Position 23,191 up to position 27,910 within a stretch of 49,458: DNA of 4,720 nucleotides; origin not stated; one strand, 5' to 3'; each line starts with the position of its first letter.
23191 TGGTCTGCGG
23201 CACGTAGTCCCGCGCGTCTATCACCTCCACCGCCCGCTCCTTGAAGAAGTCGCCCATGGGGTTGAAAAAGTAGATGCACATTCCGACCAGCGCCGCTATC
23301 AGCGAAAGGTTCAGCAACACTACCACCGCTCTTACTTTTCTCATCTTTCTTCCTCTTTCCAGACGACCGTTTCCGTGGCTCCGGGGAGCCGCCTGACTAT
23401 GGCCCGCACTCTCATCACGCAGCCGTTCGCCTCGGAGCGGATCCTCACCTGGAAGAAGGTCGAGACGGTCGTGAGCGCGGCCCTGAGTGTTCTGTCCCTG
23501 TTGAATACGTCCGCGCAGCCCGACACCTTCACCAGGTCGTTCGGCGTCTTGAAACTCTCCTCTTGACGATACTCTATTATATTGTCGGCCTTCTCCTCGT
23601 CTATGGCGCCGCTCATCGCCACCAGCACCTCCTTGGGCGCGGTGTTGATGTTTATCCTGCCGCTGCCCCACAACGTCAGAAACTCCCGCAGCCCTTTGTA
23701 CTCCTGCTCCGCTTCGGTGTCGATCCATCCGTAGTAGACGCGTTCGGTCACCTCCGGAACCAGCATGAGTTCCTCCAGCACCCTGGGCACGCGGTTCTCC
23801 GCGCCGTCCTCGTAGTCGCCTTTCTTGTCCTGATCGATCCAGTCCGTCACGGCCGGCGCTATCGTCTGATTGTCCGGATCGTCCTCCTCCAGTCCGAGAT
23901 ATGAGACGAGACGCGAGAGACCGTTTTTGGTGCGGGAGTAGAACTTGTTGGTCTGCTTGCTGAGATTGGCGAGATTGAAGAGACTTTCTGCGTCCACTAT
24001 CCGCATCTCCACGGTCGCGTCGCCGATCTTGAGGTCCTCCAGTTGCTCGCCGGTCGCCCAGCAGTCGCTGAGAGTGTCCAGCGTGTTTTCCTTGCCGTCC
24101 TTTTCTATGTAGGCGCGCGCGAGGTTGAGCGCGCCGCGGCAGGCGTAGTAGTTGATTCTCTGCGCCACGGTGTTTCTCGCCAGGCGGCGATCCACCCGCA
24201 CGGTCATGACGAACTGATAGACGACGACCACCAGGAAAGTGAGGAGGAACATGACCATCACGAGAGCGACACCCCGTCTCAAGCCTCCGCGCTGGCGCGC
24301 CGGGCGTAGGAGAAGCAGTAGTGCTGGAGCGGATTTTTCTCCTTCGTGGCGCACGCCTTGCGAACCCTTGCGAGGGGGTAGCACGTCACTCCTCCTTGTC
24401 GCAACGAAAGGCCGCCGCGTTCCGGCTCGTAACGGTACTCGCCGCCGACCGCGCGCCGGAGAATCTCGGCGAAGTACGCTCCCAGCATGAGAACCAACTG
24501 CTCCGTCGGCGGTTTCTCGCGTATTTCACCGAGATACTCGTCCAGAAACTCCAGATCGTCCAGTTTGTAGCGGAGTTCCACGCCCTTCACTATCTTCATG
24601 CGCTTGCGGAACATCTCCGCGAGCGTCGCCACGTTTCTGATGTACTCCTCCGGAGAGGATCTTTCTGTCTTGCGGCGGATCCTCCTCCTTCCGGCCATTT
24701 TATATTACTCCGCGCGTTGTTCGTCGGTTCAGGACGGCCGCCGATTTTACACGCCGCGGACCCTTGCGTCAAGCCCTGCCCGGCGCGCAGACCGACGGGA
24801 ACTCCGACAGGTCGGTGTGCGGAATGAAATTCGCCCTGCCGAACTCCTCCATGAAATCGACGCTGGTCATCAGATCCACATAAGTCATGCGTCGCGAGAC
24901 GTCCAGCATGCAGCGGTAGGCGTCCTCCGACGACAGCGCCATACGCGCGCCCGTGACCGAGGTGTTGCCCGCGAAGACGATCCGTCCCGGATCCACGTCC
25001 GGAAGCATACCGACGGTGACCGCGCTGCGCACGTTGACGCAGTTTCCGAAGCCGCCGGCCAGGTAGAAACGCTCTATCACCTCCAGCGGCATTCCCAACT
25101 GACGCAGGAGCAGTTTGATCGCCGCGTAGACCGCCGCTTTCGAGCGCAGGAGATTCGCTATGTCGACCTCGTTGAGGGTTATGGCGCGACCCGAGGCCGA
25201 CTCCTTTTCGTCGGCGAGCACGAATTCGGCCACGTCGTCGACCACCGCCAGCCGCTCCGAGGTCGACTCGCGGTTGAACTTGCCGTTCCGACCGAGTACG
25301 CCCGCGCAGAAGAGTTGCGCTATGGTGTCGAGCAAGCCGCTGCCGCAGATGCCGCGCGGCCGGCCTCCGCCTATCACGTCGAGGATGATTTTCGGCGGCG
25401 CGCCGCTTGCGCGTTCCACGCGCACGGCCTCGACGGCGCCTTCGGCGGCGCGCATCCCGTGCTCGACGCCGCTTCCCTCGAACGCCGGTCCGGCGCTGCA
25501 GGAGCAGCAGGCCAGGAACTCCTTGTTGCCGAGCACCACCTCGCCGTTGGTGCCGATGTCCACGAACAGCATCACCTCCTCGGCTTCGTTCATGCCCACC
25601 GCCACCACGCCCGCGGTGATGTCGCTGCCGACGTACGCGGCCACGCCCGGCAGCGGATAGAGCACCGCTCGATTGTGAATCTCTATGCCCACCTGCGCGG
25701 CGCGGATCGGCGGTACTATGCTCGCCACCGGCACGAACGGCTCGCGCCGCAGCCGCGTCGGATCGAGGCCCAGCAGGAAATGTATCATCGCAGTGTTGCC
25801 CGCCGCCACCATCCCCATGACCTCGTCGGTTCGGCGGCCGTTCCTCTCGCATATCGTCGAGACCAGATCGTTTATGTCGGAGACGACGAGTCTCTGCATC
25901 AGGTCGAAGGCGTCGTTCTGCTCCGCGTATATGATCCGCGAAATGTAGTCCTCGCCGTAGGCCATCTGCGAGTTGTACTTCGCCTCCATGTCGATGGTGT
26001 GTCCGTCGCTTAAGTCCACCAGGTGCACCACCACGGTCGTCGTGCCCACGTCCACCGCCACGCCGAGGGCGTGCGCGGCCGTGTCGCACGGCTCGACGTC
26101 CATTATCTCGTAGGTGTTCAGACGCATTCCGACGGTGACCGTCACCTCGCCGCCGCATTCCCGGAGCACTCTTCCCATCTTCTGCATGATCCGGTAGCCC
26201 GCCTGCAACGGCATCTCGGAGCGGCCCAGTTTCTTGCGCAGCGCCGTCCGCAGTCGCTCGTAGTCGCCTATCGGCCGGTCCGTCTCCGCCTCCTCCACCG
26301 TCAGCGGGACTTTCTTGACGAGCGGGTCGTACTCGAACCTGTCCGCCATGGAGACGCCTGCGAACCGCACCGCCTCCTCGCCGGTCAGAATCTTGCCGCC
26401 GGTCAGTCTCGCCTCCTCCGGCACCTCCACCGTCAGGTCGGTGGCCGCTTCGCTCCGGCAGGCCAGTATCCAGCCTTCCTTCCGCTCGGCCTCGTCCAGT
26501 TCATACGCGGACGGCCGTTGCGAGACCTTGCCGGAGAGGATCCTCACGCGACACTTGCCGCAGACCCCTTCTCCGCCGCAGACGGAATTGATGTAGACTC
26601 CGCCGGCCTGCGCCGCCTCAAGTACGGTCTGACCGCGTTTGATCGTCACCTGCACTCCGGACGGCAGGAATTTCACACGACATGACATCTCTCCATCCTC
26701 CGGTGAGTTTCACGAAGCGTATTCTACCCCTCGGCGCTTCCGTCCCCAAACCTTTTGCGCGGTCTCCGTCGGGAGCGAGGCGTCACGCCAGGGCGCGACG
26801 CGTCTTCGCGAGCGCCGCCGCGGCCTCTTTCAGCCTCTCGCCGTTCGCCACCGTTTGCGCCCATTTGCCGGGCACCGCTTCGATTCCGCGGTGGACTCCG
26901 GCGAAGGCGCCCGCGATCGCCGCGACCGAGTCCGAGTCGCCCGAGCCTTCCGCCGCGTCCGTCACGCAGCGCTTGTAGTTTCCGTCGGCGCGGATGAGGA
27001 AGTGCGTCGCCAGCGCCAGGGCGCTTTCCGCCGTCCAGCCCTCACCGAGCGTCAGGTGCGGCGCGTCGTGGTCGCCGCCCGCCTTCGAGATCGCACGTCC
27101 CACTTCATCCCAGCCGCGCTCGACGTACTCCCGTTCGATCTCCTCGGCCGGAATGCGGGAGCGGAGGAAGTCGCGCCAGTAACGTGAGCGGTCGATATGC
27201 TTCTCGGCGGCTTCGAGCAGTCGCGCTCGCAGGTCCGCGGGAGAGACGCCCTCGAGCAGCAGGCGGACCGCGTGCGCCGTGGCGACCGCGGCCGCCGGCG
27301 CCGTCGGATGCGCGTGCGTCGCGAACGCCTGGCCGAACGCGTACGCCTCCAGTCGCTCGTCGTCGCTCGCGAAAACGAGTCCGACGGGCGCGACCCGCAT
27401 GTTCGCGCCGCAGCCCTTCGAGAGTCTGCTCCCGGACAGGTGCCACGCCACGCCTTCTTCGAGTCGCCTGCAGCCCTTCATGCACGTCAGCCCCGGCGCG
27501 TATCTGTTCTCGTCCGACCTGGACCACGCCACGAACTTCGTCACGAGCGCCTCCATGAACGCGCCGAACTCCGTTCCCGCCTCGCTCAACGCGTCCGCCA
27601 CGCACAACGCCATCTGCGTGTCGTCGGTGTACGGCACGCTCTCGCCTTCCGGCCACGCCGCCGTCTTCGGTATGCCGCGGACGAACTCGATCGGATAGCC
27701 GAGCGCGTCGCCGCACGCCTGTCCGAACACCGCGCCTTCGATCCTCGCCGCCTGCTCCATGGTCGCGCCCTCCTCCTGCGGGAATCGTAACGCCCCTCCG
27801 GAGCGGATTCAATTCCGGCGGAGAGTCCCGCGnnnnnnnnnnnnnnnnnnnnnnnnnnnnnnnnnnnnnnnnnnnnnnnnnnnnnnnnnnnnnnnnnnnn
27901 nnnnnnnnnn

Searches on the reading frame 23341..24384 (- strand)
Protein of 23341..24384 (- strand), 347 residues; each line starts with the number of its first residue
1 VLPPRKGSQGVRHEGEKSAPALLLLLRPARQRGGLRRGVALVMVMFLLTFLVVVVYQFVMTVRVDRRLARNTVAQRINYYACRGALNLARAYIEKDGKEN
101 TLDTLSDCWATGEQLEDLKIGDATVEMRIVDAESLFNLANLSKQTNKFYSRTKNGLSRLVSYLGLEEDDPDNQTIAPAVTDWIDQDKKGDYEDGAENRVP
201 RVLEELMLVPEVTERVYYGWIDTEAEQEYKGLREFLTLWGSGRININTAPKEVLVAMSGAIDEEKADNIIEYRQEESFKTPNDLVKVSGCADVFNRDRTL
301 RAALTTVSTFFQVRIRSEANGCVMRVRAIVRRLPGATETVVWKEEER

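Call 84: search_protein_families(library=pfam, proteins=[window:23341-24384:-], max_evalue=0.00001)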
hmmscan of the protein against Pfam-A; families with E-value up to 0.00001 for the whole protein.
window:23341-24384:- (347 aa): 3 families
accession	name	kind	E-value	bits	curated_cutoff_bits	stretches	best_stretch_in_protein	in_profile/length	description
PF03934.19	T2SSK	-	2e-10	41.3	24.2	1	244-293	1-50/63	Type II secretion system (T2SS), protein K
PF12836.13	HHH_3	-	8.7e-09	35.8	27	1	243-289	5-51/65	Helix-hairpin-helix motif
PF21687.3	T2SSK_1st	-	1.5e-06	29.3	26.2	1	135-214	2-92/107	Type II secretion system (T2SS), protein K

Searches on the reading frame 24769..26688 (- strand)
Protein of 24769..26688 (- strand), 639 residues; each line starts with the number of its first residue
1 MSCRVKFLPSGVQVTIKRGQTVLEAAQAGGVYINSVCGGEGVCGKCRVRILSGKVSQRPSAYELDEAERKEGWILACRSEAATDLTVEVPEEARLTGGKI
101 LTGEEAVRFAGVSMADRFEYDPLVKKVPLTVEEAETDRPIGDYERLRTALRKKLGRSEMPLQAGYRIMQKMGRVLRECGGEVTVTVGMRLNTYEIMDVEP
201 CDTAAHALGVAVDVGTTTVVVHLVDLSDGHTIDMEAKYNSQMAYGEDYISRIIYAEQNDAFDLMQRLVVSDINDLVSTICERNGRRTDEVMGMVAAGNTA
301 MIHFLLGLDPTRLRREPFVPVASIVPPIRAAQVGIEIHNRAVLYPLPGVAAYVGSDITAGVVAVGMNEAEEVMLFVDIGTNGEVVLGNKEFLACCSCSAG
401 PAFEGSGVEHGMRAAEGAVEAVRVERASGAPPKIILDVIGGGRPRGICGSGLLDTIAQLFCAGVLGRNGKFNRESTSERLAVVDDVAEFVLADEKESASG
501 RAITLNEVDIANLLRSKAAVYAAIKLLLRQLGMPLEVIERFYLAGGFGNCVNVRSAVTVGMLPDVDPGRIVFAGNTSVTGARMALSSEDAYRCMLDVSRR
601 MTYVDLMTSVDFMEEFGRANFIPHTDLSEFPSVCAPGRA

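Call 84: search_protein_families(library=pfam, proteins=[window:24769-26688:-], max_evalue=0.00001)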
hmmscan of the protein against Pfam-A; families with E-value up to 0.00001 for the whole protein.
window:24769-26688:- (639 aa): 4 families
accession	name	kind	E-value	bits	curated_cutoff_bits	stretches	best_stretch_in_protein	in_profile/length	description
PF14574.11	RACo_C_ter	-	2.7e-93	312.3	27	1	371-633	1-260/261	C-terminal domain of RACo the ASKHA domain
PF17651.6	Raco_middle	-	5e-55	186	26.8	1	208-368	1-162/163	RACo middle region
PF17650.6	RACo_linker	-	1.7e-17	63.4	26.2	1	117-204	5-85/86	RACo linker region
PF00111.32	Fer2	-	6.2e-15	55.3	21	1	9-80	5-75/77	2Fe-2S iron-sulfur cluster binding domain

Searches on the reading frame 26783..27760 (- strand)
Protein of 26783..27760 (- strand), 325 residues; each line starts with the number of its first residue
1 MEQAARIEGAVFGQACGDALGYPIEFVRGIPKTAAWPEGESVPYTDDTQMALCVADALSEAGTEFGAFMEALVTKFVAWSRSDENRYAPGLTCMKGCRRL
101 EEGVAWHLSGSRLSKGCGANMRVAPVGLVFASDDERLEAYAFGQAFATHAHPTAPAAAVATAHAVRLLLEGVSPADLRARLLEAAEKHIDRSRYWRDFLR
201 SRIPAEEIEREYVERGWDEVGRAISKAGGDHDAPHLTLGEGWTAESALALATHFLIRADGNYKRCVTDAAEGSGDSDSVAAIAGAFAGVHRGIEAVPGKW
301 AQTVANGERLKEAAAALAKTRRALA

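Call 86: search_protein_families(library=pfam, proteins=[window:26783-27760:-], max_evalue=0.00001)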
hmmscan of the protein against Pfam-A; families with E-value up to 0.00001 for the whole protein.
window:26783-27760:- (325 aa): 1 family
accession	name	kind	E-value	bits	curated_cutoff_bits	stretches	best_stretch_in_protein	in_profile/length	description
PF03747.19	ADP_ribosyl_GH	-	1.1e-59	202.9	26.2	1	9-297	1-285/287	ADP-ribosylglycohydrolase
